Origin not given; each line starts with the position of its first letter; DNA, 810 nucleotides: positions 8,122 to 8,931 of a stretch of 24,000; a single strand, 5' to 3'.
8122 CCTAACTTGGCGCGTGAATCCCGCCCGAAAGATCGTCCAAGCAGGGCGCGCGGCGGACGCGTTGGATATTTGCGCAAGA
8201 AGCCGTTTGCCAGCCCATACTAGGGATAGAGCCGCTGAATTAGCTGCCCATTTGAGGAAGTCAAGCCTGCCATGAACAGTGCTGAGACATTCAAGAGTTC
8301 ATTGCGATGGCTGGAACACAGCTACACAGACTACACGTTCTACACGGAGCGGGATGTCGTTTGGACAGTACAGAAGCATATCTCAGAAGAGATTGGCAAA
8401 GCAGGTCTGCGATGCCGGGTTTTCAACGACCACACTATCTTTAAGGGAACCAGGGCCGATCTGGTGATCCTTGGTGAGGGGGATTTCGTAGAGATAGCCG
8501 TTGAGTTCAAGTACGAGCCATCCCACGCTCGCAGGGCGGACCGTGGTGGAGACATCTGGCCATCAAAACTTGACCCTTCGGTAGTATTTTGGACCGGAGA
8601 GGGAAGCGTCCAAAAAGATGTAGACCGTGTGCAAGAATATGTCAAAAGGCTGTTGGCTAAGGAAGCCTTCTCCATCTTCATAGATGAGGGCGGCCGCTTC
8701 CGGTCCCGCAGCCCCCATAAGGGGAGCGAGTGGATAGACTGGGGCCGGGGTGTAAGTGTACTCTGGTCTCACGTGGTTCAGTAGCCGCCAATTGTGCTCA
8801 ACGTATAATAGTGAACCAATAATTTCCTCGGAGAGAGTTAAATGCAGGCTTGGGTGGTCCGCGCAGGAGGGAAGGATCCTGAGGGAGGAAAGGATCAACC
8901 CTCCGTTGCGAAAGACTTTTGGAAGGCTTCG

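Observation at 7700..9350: AT-richer four-gene island of small uncharacterised proteins next to a TA remnant: candidate novel defence (restriction-like / abortive infection) module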

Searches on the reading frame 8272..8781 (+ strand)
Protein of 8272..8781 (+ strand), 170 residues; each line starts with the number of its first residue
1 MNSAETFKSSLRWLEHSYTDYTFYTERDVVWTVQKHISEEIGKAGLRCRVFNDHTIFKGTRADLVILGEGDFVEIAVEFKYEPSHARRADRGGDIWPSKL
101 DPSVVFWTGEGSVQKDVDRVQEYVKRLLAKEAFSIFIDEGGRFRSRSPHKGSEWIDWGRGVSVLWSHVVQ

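Call 4: search_protein_families(library=pfam, proteins=[window:8272-8781:+], max_evalue=1)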
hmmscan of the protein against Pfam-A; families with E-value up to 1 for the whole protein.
window:8272-8781:+ (170 aa): 0 families

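Call 5: search_protein_families(library=padloc, proteins=[window:8272-8781:+], max_evalue=1)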
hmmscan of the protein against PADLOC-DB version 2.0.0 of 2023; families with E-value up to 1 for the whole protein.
window:8272-8781:+ (170 aa): 0 families

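Call 6: search_protein_families(library=ncbifam, proteins=[window:8272-8781:+], max_evalue=1)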
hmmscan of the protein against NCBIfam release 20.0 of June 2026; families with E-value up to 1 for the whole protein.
window:8272-8781:+ (170 aa): 0 families

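Call 8: search_protein_families(library=phrogs, proteins=[window:8272-8781:+], max_evalue=1)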
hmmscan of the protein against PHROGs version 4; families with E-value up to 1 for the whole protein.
window:8272-8781:+ (170 aa): 0 families

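Call 11: search_solved_structures(query=window:8272-8781:+, max_evalue=10, show_alignments=2)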
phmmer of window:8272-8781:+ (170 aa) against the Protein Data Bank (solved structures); distinct sequences matched with E-value up to 10: 0.

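Call 13: find_homologous_proteins(query=window:8272-8781:+, max_evalue=0.001)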
Query window:8272-8781:+ (170 aa): 308 proteins with E <= 0.001 among 397 candidates; the best 120 are listed.
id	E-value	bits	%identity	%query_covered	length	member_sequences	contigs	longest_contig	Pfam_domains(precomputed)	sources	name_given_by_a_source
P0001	1.6e-111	389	100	100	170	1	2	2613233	-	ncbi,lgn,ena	-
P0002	4.7e-84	299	73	100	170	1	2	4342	-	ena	-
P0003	4.0e-82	293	75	100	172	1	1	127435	-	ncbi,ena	-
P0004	3.2e-80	287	75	99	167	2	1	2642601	-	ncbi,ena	-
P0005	6.7e-79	282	75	100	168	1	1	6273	-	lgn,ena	-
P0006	1.7e-76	274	73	99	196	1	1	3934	-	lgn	-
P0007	2.2e-71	258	68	100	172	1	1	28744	-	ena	-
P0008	7.5e-71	256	66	100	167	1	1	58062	-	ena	-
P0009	9.9e-71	256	69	98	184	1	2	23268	-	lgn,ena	-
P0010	3.1e-69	251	73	92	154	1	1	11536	-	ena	-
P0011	1.7e-67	245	67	98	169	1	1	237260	-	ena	-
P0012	2.7e-67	244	66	98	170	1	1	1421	-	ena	-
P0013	2.9e-67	244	67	96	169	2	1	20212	-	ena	-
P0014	4.6e-67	244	65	99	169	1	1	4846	-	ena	-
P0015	5.6e-67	243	64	99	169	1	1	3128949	-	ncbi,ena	-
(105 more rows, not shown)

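Call 17: find_related_loci(query=A1, collection=genome_contigs, flank=6000)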
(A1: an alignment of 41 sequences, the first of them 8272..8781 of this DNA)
Query A1 (170 aa) in genome_contigs; peptide patterns used: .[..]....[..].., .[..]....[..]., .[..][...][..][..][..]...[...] (x = any residue, [..] = any of these).
120 stretches matched a pattern; 59 encode a relative of the query (tblastn E <= 1e-3); 59 distinct loci.
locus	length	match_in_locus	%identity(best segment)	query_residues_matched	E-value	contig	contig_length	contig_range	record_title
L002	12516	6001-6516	75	1-170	6e-85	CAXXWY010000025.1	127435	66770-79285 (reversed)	MAG: Dehalococcoidia bacterium isolate c628f03c-5c65-4804-8986-e75590ebef27 genome assembly, contig: contig_25, whole ge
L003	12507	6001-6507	68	1-170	5e-73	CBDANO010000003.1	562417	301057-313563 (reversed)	MAG: Dehalococcoidia bacterium isolate 1dff0245-5182-46b0-9be5-142435b856ce genome assembly, contig: contig_3, whole gen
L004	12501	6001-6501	66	1-168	7e-73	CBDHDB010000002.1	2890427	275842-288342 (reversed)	MAG: Dehalococcoidia bacterium isolate 822cf7f2-f088-4de1-b96c-ebc5a35fe4d4 genome assembly, contig: contig_2, whole gen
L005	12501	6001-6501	65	1-168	5e-71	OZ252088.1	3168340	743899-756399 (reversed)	MAG: Dehalococcoidia bacterium isolate 7426c3d5-a751-4d37-bde8-e0e91f06c8c3 genome assembly, chromosome: 1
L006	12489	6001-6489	65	1-164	2e-70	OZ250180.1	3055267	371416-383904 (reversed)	MAG: Dehalococcoidia bacterium isolate 83759f26-b041-4e0e-ab00-00081dda6eed genome assembly, chromosome: 1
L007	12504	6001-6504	64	1-168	7e-70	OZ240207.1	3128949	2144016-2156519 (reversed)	MAG: Dehalococcoidia bacterium isolate 3f106f04-5a50-46dd-94d3-5b382f65daaf genome assembly, chromosome: 1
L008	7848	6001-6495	61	1-166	1e-65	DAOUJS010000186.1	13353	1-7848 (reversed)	MAG TPA_asm: Dehalococcoidia bacterium isolate S34_277 k113_1376801, whole genome shotgun sequence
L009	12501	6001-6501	59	1-166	6e-65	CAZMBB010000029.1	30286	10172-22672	MAG TPA_asm: uncultured Dehalococcoidales bacterium isolate SRP109090_co1_7 genome assembly, contig: NODE_1986_length_30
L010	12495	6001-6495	59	1-166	1e-64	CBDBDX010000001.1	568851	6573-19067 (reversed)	MAG: Dehalococcoidia bacterium isolate 8c92cfc9-c77a-474a-8f27-b3407ac38a87 genome assembly, contig: contig_1, whole gen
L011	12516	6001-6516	58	1-168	3e-63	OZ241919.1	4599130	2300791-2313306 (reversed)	MAG: Dehalococcoidia bacterium isolate 6c1ee286-a86d-453a-9dbe-4da6ae1069d1 genome assembly, chromosome: 1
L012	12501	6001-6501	63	1-168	1e-61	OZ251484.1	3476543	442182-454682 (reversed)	MAG: Dehalococcoidia bacterium isolate ef173376-b59c-4e26-81a4-37713676cc5d genome assembly, chromosome: 1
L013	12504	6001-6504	60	1-166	2e-59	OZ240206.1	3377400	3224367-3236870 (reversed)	MAG: Dehalococcoidia bacterium isolate 2e453fae-0281-4c22-a0b3-57af5dde5db4 genome assembly, chromosome: 1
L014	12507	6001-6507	54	2-168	1e-56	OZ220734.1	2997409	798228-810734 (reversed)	MAG: Dehalococcoidia bacterium isolate 0c714f15-409a-4665-a51d-e85178f2a5b0 genome assembly, chromosome: 1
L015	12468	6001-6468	57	11-166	1e-53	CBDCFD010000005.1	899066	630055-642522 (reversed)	MAG: Dehalococcoidia bacterium isolate 00984b42-5fdc-41aa-b48b-cfc3a05d4d85 genome assembly, contig: contig_5, whole gen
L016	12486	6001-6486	55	1-166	3e-51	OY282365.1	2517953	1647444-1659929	MAG: uncultured Dehalococcoidia bacterium isolate fd47c038-abb2-4c05-9cdb-6b11942eec52 genome assembly, chromosome: 1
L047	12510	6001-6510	38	1-168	2e-30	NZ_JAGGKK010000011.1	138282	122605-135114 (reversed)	Virgibacillus litoralis strain DSM 21085 Ga0454118_11, whole genome shotgun sequence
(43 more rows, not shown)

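Call 20: predict_structure(alignment_id=A1)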
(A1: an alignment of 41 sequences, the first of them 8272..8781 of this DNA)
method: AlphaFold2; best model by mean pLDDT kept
length: 170 residues; sequences in the alignment: 41
mean_pLDDT: 95.4   pTM: 0.90
mean pLDDT of the five models: 95.4, 95.2, 94.0, 92.8, 89.3
residues with pLDDT >= 90: 147; 70-90: 23; 50-70: 0; < 50: 0
segments of 3 or more residues with pLDDT < 50: none
pLDDT, mean of each block of 10 residues (from residue 1): 95 97 96 98 96 93 97 97 92 85 91 97 97 98 97 97 98
secondary structure, 60 per line:
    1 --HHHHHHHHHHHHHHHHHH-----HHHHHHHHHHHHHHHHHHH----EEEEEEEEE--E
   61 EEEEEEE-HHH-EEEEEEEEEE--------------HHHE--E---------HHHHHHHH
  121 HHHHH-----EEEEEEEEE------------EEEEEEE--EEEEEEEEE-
elements in order: H3-20 H26-44 E49-57 E60-67 E73-82 H113-125 E131-139 E152-158 E161-169

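Call 22: find_encoding_contigs(protein=P0015, flank=8000, max_places=2)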
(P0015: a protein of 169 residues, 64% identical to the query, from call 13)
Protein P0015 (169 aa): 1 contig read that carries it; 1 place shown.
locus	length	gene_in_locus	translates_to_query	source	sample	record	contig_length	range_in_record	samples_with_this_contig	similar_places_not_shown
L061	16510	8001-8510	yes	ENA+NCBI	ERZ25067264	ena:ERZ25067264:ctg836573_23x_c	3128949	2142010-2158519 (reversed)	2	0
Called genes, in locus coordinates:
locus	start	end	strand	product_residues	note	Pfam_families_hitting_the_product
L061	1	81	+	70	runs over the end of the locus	PF00106:adh_short, PF13561:adh_short_C2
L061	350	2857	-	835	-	PF12690:BsuPI, PF12869:tRNA_anti-like (faint)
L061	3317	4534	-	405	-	PF00067:p450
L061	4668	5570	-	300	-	-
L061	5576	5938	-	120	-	-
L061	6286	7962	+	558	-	PF02776:TPP_enzyme_N, PF00205:TPP_enzyme_M, PF02775:TPP_enzyme_C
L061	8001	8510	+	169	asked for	-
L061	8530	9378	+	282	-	PF00106:adh_short, PF08659:KR, PF13561:adh_short_C2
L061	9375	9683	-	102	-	PF01847:VHL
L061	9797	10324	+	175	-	PF04978:MST, PF05163:DinB (faint), PF12867:DinB_2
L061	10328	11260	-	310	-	PF01073:3Beta_HSD, PF01370:Epimerase, PF02719:Polysacc_synt_2 (faint), PF04321:RmlD_sub_bind (weak), PF13460:NAD_binding_10, PF16363:GDP_Man_Dehyd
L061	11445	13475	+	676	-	PF09565:RE_NgoFVII (weak), PF13091:PLDc_2 (faint), PF27394:Aq_aa27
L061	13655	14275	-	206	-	-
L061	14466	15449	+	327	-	PF00005:ABC_tran, PF13304:AAA_21, PF13732:DrrA1-3_C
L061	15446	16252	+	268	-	PF01061:ABC2_membrane, PF12698:ABC2_membrane_3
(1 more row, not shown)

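Call 23: find_encoding_contigs(protein=P0001, flank=10000, max_places=3)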
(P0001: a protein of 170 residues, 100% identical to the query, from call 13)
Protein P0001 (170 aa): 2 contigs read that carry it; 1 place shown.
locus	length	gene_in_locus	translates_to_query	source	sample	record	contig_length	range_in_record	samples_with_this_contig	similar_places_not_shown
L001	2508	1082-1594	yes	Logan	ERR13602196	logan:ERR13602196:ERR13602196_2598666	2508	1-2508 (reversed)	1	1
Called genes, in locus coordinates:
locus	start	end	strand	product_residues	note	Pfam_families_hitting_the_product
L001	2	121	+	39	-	?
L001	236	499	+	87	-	-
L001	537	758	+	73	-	-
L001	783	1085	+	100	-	-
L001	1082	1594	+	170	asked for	-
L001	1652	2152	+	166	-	PF28530:DUF8426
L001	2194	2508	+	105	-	?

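Call 25: fold_search(model_id=the predicted structure, library=pdb)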
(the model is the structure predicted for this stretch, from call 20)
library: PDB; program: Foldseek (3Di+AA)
matches with E <= 10: 775; with E <= 0.001: 0
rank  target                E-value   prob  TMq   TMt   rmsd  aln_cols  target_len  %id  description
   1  3ijm_A                3.7e-03  1.00  0.40  0.46   4.2       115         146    8  The structure of a restriction endonuclease-like fold superfamily protein from Spirosoma linguale. (released 2009-09-22)
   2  3ijm_B                9.7e-03  1.00  0.43  0.50   2.8       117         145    6  The structure of a restriction endonuclease-like fold superfamily protein from Spirosoma linguale. (released 2009-09-22)
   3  3dnx                  2.8e-02  0.82  0.31  0.35   8.4       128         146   13  SPO1766 protein of unknown function from Silicibacter pomeroyi. (released 2008-09-02)
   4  8w2p_A                3.3e-02  0.57  0.29  0.07   7.4       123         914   10  BsaXI-DNA complex I (released 2024-10-30)
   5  2g3w_A                3.8e-02  0.18  0.24  0.23  11.9       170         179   10  The Crystal Structure of YaeQ Protein from Xanthomonas axonopodis pv. citri (released 2007-02-27)
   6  7lvv_B                4.1e-02  0.85  0.37  0.08   5.8       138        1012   14  cryoEM structure DrdV-DNA complex (released 2021-03-17)
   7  3tth_A                5.3e-02  0.15  0.23  0.24  10.8       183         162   16  Structure of the spermidine N1-acetyltransferase (speG) from Coxiella burnetii (released 2011-11-09)
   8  2oh1_C                5.6e-02  0.25  0.28  0.28  11.1       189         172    8  Crystal structure of acetyltransferase GNAT family (YP_013287.1) from Listeria monocytogenes 4b F2365 at 1.46 A resolu (released 2007-02-13)
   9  7lo5_C                6.4e-02  0.80  0.35  0.08   7.5       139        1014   14  cryoEM structure DrdV-DNA complex (released 2021-03-17)
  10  9dsb_A                6.4e-02  0.25  0.29  0.31   8.7       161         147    7  Crystal Structure of Spermin/spermidine N-Acetyltransferase from Enterococcus faecalis V583 (released 2025-05-28)
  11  6d72_A                6.8e-02  0.28  0.28  0.28   8.0       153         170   15  Crystal structure of spermidine/spermine N-acetyltransferase SpeG from Yersinia pestis in complex with calcium ions. (released 2018-05-16)
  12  7tcb_A                6.8e-02  0.18  0.27  0.27  13.2       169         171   11  Crystal Structure of the YaeQ Family Protein VPA0551 from Vibrio parahaemolyticus (released 2022-01-05)
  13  7tcb_C                6.8e-02  0.16  0.26  0.26  13.5       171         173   12  Crystal Structure of the YaeQ Family Protein VPA0551 from Vibrio parahaemolyticus (released 2022-01-05)
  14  2fl4                  7.3e-02  0.21  0.28  0.30   8.8       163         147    7  The crystal structure of the spermine/spermidine acetyltransferase from Enterococcus faecalis (released 2006-02-28)
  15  3f0a                  7.3e-02  0.20  0.26  0.28  10.8       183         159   11  Structure of a putative n-acetyltransferase (ta0374) in complex with acetyl-coa from thermoplasma acidophilum (released 2008-11-11)
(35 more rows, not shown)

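Call 65: search_protein_families(library=pfam, alignment_id=A7, max_evalue=0.00001)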
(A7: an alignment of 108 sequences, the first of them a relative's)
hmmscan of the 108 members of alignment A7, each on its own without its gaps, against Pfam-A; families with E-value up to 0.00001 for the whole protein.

A. member 1, L002:4093-5745:- (550 aa): 0 families

B. families by the number of members that match (of 108 scanned): 93 families (the first 25 are shown)
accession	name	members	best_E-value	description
PF03972.19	MmgE_PrpD_N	5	1.4e-63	MmgE/PrpD N-terminal domain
PF19305.4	MmgE_PrpD_C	5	7.5e-27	MmgE/PrpD C-terminal domain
PF00551.24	Formyl_trans_N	3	1e-50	Formyl transferase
PF13470.12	PIN_3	3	2.6e-19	PIN domain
PF01266.30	DAO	3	2.8e-15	FAD dependent oxidoreductase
PF13450.12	NAD_binding_8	3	9.1e-13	NAD(P)-binding Rossmann-like domain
PF07992.20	Pyr_redox_2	3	9.5e-12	Pyridine nucleotide-disulphide oxidoreductase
PF12831.13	FAD_oxidored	3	1.5e-07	FAD dependent oxidoreductase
PF02515.22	CoA_transf_3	2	5.2e-132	CoA-transferase family III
PF02826.25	2-Hacid_dh_C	2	8.1e-55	D-isomer specific 2-hydroxyacid dehydrogenase, NAD binding domain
PF13540.12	RCC1_2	2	2.1e-49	Regulator of chromosome condensation (RCC1) repeat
PF01027.25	Bax1-I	2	1.8e-48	Inhibitor of apoptosis-promoting Bax1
PF13365.12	Trypsin_2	2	8.4e-32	Trypsin-like peptidase domain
PF25390.1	WD40_RLD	2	5.3e-31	RCC1-like domain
PF02911.23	Formyl_trans_C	2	1.4e-26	Formyl transferase, C-terminal domain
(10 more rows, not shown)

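Call 66: search_protein_families(library=padloc, alignment_id=A7, max_evalue=0.00001)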
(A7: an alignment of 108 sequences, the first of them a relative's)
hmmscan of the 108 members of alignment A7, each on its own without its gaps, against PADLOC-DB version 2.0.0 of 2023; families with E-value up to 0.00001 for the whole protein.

A. member 1, L002:4093-5745:- (550 aa): 0 families

B. families by the number of members that match (of 108 scanned): 72 families (the first 25 are shown)
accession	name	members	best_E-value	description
PDLC02960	RT-Protease_XI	2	2.7e-22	single gene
PDLC02959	RT-Protease_XI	2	1.1e-20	single gene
PDLC01086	C3a186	2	1.7e-08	"C-3?,4? desaturase"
PDLC00032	DruM2|DruM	1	1.7e-203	DNA cytosine methylase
PDLC03304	MTase_II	1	1.1e-198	Type II methyltransferase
PDLC00029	DruM2|DruM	1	8.2e-147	DNA cytosine methylase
PDLC00026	DruM2|DruM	1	1.5e-122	DNA cytosine methylase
PDLC03307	MTase_II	1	2.4e-75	Type II methyltransferase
PDLC03378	MTase_II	1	1.6e-50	Type II methyltransferase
PDLC03234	MTase_II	1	2.6e-49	Type II methyltransferase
PDLC03272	MTase_II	1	1.7e-47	Type II methyltransferase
PDLC03326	MTase_II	1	1.7e-42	Type II methyltransferase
PDLC04914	PDC-S11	1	9.1e-39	-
PDLC00033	DruM2|DruM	1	2.1e-36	DNA cytosine methylase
PDLC03330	MTase_II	1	4.2e-32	Type II methyltransferase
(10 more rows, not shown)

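Call 72: search_solved_structures(query=A1, max_evalue=10, show_alignments=2)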
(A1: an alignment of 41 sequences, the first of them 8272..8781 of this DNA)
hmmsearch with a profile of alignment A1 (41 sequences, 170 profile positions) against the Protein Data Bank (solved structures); distinct sequences matched with E-value up to 10: 0.

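Call 83: search_dna_similar(query=window:8272-8781:+, collection=phages, mode=protein, max_evalue=0.001, max_rows=12)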
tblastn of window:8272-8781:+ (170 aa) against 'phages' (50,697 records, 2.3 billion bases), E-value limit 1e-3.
No match.

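Call 84: search_dna_similar(query=window:8272-8781:+, collection=plasmids, mode=protein, max_evalue=0.001, max_rows=12)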
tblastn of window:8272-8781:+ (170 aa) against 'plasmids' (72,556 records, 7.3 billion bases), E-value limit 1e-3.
No match.

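Call 89: search_protein_families(library=pfam, proteins=[L047:3977-4495:+, L010:5598-5990:-], max_evalue=0.01)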
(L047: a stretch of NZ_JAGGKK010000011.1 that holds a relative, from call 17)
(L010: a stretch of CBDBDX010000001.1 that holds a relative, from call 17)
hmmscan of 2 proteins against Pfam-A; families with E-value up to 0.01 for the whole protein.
L047:3977-4495:+ (173 aa): 2 families
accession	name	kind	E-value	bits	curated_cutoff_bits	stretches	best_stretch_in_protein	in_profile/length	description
PF04471.18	Mrr_cat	-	3.2e-22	79.2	21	1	29-143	1-113/115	Restriction endonuclease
PF22722.2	NA-iREase1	-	0.0054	17.1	27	1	39-128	3-90/106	NACHT-associated inactive Restriction Endonuclease 1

L010:5598-5990:- (130 aa): 0 families

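Call 92: fold_search(model_id=the predicted structure, library=viral)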
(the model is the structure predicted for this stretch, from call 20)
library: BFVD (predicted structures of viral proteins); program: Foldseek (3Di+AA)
matches with E <= 10: 650; with E <= 0.001: 0
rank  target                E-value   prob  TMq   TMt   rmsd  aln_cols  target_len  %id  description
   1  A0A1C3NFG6            2.8e-03  0.60  0.25  0.18  13.6       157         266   15  (no name in the UniProt tables at hand)
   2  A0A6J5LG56            1.4e-02  0.41  0.27  0.26  12.3       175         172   10  Uncharacterized protein [uncultured Caudovirales phage]
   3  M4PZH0                2.1e-02  0.44  0.28  0.21  11.0       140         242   13  (no name in the UniProt tables at hand)
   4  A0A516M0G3            2.1e-02  0.28  0.26  0.28  11.7       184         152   12  (no name in the UniProt tables at hand)
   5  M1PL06                2.8e-02  0.51  0.35  0.20  16.1       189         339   11  (no name in the UniProt tables at hand)
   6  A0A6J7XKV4            2.9e-02  0.25  0.24  0.25  10.8       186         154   13  NAT_SF domain containing protein [uncultured Caudovirales phage]
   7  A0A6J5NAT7            3.1e-02  0.72  0.27  0.32   6.4       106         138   10  Uncharacterized protein [uncultured Caudovirales phage]
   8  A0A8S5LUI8            3.6e-02  0.33  0.25  0.27  12.3       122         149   18  DNA repair protein MmcB-like [Podoviridae sp. ctrub15]
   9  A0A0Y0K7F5            3.8e-02  0.47  0.28  0.29  10.0       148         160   10  PD-(D/E)XK endonuclease-like domain-containing protein [Glossina hytrovirus (isolate Glossina pallidipes/Ethiopia/Seibersdorf/-)]
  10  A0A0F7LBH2            3.8e-02  0.44  0.25  0.17   9.7       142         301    8  PD-(D/E)XK endonuclease-like domain-containing protein [uncultured marine virus]
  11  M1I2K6                3.8e-02  0.15  0.22  0.14  15.9       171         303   12  (no name in the UniProt tables at hand)
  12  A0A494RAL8            4.1e-02  0.66  0.27  0.31   7.2       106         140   14  Uncharacterized protein [Escherichia phage vB_EcoM-Ro157lw]
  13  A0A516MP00            4.1e-02  0.21  0.22  0.23  11.9       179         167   12  (no name in the UniProt tables at hand)
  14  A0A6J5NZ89            4.3e-02  0.82  0.35  0.41   6.5       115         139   12  Uncharacterized protein [uncultured Caudovirales phage]
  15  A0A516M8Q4            4.3e-02  0.30  0.28  0.18   9.4       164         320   10  (no name in the UniProt tables at hand)
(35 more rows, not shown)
